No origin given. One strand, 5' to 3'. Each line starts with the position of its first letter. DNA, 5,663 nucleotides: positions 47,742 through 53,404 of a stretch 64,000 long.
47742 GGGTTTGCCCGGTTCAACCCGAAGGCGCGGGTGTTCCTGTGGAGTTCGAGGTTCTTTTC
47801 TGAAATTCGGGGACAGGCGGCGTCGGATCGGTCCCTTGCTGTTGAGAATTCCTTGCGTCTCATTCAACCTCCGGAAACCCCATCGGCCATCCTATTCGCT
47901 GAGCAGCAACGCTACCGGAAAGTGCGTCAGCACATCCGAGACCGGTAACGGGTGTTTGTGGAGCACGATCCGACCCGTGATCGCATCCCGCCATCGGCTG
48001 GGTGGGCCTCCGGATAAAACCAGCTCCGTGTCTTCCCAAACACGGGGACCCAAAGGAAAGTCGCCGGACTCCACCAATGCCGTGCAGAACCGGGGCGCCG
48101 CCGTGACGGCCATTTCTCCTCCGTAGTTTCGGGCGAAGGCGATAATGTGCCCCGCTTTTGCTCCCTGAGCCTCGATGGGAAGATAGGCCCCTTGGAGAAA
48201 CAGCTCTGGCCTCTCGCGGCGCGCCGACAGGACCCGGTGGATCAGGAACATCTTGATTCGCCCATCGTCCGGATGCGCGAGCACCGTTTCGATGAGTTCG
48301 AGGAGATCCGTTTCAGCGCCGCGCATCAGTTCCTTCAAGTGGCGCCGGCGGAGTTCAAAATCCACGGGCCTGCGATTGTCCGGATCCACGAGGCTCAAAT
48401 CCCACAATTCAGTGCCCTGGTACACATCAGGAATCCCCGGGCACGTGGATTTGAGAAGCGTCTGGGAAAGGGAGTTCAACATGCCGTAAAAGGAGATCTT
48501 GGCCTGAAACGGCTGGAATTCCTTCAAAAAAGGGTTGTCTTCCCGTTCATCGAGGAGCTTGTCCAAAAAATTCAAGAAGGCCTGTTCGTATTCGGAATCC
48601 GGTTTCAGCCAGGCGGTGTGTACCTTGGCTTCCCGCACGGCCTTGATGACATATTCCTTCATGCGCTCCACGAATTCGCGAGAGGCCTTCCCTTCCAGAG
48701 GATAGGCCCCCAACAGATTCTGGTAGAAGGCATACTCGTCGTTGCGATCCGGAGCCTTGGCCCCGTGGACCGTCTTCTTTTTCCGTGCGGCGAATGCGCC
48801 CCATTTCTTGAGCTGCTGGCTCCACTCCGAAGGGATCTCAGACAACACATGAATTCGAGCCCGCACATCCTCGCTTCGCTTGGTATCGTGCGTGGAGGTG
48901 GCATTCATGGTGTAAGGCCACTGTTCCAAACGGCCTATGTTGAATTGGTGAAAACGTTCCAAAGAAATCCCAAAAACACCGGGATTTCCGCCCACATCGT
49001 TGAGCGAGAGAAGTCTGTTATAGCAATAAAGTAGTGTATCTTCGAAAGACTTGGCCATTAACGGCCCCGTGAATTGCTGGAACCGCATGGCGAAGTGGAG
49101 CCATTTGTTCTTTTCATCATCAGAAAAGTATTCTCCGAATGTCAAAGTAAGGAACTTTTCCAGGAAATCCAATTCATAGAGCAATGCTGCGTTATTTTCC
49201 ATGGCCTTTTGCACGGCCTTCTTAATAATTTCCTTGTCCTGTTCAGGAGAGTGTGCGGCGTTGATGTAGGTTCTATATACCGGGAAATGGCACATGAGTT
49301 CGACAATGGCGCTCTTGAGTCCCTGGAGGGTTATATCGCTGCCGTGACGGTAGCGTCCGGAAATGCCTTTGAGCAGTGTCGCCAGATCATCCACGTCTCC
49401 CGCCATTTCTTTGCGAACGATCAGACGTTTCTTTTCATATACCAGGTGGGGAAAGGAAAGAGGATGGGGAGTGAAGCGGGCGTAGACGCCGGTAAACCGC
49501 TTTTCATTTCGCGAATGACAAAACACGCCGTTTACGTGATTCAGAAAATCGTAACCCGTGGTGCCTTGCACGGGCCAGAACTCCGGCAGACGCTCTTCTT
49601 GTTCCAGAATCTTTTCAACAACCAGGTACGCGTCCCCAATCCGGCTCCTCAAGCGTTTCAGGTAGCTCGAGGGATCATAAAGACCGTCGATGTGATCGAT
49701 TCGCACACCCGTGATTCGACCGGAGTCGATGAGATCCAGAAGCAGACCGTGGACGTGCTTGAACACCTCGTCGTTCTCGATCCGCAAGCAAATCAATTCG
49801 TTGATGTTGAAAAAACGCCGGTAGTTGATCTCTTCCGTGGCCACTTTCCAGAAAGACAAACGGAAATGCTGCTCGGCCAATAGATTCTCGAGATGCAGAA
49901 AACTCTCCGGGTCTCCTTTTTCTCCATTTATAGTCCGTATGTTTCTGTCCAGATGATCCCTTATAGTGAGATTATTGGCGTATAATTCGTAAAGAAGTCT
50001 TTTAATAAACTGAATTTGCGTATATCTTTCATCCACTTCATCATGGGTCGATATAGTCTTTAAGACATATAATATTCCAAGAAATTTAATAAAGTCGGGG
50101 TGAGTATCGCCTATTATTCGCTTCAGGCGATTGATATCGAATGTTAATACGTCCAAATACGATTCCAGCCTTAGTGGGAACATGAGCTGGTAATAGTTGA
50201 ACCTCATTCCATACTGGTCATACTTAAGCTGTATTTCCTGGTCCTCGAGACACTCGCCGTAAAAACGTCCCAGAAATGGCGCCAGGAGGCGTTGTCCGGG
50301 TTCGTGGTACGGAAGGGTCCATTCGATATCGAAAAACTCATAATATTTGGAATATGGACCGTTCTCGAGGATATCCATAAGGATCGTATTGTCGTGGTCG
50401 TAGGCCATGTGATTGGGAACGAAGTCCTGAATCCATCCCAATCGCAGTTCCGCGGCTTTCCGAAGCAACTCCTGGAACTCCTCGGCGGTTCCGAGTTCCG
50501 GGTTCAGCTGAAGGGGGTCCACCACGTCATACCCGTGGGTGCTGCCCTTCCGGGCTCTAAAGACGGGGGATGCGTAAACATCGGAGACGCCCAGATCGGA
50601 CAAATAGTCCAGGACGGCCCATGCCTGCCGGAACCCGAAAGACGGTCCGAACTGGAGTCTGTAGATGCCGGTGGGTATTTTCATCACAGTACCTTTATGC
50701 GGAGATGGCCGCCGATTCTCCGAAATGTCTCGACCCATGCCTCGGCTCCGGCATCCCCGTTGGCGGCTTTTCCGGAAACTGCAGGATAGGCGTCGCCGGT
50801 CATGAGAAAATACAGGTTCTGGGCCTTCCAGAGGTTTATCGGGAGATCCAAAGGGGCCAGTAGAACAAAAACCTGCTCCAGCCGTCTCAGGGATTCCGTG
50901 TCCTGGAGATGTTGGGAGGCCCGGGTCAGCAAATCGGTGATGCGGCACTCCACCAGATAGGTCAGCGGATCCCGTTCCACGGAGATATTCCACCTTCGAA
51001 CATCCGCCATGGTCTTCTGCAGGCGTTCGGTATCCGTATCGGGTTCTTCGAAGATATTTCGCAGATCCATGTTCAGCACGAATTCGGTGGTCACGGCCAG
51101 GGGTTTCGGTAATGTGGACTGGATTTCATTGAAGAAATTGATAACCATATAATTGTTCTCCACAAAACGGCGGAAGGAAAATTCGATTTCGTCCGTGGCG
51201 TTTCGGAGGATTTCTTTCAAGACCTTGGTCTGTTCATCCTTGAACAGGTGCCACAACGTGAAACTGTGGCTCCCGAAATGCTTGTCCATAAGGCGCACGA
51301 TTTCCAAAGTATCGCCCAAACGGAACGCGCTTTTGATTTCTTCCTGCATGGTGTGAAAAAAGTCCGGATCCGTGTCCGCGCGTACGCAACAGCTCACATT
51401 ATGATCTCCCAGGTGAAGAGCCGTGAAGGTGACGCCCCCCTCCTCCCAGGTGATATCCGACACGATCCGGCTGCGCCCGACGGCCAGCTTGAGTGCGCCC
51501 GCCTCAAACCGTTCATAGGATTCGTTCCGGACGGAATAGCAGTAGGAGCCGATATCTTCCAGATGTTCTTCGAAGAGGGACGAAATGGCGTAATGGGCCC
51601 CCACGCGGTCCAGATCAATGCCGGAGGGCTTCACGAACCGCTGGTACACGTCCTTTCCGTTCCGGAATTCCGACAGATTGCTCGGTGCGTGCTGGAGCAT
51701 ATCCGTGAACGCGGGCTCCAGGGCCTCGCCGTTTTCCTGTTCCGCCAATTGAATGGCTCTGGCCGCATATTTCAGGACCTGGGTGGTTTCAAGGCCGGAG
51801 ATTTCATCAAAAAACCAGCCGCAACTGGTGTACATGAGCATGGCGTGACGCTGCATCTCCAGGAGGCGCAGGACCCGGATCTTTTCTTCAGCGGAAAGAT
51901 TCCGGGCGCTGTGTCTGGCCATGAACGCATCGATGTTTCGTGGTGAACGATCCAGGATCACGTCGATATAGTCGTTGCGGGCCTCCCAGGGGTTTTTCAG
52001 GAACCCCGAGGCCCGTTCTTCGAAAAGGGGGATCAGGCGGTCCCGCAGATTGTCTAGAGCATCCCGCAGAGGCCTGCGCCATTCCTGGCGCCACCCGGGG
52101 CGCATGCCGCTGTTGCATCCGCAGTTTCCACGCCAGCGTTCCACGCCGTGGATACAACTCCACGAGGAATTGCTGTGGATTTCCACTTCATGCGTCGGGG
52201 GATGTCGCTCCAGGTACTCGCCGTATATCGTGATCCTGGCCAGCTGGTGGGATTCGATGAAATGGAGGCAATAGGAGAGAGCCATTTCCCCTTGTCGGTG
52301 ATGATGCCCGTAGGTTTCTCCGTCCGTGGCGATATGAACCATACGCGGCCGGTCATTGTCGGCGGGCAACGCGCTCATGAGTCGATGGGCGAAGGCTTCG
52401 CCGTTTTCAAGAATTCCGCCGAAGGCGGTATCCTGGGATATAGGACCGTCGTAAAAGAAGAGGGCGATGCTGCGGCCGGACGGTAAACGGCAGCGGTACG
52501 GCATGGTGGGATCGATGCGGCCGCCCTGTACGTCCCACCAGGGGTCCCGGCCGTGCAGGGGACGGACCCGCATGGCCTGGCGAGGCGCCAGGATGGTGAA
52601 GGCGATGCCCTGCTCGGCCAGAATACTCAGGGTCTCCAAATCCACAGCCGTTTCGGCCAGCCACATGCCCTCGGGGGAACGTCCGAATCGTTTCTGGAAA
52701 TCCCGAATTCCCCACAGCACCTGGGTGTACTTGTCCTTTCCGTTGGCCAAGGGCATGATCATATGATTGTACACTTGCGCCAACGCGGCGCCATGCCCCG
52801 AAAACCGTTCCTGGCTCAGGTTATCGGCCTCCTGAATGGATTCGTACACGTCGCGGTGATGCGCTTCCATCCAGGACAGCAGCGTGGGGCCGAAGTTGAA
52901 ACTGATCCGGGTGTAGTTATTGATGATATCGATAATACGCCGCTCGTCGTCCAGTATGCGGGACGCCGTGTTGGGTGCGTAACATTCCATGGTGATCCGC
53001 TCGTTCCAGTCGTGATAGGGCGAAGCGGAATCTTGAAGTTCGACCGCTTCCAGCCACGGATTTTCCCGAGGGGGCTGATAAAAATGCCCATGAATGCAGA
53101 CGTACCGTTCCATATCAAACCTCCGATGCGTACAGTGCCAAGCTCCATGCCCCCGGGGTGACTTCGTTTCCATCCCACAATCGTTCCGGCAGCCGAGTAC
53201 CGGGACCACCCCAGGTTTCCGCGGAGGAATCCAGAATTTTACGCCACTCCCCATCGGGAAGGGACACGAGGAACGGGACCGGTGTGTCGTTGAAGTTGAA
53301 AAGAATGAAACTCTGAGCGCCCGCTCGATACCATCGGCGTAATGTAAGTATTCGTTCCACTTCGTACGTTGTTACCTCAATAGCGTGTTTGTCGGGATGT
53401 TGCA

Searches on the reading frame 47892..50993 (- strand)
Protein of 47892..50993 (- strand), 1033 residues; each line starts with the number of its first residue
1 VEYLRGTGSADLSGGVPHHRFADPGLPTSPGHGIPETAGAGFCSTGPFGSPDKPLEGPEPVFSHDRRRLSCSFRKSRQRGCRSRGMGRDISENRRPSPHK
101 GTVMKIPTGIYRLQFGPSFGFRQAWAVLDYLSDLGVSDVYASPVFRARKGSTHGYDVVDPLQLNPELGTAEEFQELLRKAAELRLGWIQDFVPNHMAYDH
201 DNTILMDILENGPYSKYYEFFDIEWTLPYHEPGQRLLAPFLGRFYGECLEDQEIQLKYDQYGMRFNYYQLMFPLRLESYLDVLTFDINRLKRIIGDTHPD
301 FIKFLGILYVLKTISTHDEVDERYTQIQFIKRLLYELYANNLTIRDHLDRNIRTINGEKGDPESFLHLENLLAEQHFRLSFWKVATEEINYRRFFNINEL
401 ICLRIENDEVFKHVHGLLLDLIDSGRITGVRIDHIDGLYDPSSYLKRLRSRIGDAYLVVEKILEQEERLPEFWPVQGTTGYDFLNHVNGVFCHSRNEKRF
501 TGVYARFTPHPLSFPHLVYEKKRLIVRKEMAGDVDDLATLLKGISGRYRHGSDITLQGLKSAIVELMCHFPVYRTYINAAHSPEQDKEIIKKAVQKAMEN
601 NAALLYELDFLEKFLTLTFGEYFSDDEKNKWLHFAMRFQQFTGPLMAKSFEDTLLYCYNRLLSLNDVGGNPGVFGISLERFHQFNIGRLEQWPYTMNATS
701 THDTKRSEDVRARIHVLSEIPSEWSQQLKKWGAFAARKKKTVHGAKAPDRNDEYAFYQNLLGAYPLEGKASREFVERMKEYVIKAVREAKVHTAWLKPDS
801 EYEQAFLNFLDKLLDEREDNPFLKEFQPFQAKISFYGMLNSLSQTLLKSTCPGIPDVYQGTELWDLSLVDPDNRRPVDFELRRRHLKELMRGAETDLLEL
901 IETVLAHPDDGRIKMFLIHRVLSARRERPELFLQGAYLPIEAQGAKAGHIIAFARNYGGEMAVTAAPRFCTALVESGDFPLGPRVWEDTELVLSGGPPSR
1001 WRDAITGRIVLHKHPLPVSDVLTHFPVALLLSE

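Call 90: search_protein_families(library=pfam, proteins=[window:47892-50993:-], max_evalue=0.00001)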
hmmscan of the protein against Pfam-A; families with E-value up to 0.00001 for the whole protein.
window:47892-50993:- (1033 aa): 1 family
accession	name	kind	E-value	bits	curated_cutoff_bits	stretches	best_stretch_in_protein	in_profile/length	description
PF00128.31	Alpha-amylase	-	1.3e-20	74.5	22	1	128-218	25-114/446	Alpha amylase, catalytic domain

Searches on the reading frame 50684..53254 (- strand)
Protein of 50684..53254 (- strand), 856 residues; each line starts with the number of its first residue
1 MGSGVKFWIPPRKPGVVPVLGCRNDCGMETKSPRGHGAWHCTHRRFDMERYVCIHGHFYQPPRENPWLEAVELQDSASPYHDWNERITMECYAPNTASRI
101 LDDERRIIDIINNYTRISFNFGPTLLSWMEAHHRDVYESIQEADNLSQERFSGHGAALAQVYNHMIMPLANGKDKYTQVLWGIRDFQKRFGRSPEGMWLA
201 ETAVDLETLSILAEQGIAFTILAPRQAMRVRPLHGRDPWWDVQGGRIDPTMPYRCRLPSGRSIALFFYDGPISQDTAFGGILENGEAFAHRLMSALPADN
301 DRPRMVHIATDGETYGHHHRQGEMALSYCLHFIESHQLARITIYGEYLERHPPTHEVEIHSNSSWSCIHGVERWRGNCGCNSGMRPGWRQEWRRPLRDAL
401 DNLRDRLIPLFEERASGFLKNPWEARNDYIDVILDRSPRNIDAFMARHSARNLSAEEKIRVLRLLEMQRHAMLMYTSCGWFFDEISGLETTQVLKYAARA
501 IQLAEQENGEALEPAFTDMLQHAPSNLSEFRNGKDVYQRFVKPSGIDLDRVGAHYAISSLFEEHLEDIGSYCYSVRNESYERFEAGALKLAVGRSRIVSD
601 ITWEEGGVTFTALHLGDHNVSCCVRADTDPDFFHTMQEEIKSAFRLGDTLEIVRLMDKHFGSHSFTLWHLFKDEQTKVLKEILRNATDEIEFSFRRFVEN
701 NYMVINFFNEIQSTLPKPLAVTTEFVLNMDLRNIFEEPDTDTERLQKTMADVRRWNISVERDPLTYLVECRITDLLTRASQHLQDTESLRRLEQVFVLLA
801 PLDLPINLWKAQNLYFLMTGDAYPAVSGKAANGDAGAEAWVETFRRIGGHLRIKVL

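Call 90: search_protein_families(library=pfam, proteins=[window:50684-53254:-], max_evalue=0.00001)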
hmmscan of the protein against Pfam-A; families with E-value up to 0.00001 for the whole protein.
window:50684-53254:- (856 aa): 2 families
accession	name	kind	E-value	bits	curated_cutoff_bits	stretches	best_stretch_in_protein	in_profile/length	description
PF12055.13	DUF3536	-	3.1e-120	401.2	25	1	388-671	1-284/284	Domain of unknown function (DUF3536)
PF03065.20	Glyco_hydro_57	-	8e-20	71.8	21.2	1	88-359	44-290/291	Glycosyl hydrolase family 57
